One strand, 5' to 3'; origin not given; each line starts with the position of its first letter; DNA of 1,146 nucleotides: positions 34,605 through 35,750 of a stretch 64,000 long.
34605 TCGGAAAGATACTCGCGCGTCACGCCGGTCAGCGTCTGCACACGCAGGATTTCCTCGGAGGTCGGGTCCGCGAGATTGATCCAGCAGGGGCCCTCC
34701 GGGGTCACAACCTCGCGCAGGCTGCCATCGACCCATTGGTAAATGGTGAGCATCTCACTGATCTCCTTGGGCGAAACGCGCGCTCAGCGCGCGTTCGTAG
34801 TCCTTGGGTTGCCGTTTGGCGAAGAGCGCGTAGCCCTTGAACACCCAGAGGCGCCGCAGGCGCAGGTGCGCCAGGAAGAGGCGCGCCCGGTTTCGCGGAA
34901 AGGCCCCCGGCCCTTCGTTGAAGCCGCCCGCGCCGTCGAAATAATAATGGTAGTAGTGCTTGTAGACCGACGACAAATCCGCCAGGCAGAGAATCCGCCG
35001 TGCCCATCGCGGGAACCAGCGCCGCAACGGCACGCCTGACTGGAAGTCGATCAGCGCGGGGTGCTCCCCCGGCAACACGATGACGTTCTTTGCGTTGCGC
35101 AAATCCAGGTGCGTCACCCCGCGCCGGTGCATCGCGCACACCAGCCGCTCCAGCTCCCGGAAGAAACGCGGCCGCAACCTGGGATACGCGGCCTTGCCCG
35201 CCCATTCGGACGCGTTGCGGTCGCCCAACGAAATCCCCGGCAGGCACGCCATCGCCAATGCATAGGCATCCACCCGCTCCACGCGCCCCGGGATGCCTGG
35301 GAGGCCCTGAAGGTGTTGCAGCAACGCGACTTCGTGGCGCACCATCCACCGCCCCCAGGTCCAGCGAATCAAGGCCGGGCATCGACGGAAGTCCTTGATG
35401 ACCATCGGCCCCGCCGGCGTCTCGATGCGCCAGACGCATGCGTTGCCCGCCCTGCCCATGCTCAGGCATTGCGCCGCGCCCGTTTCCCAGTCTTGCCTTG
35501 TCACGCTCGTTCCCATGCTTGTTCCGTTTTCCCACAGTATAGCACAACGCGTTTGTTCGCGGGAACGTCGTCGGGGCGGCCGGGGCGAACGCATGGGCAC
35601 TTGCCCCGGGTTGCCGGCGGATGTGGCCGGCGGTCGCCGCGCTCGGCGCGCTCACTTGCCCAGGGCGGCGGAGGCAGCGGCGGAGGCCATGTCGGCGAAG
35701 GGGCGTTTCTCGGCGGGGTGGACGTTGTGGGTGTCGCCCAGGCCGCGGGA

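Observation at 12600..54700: A ~190 bp intergenic repeat family with internal iteron-like tandem units occurs four times in 64 kb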

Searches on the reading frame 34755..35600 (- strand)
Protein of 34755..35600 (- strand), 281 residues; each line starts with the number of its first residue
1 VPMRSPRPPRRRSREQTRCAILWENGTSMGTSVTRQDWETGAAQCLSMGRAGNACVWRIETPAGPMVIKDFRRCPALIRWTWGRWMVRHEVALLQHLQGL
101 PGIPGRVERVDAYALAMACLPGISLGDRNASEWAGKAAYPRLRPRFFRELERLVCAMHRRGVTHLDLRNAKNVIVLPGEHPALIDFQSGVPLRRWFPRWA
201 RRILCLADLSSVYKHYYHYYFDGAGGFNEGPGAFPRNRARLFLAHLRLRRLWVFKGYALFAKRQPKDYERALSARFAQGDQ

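Call 55: search_protein_families(library=pfam, proteins=[window:34755-35600:-], max_evalue=0.01)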
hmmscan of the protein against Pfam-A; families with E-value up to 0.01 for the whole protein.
window:34755-35600:- (281 aa): 1 family
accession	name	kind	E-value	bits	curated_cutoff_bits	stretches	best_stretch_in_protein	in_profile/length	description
PF06293.20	Kdo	-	0.00097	19.1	21.3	1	138-191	115-171/207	Lipopolysaccharide kinase (Kdo/WaaP) family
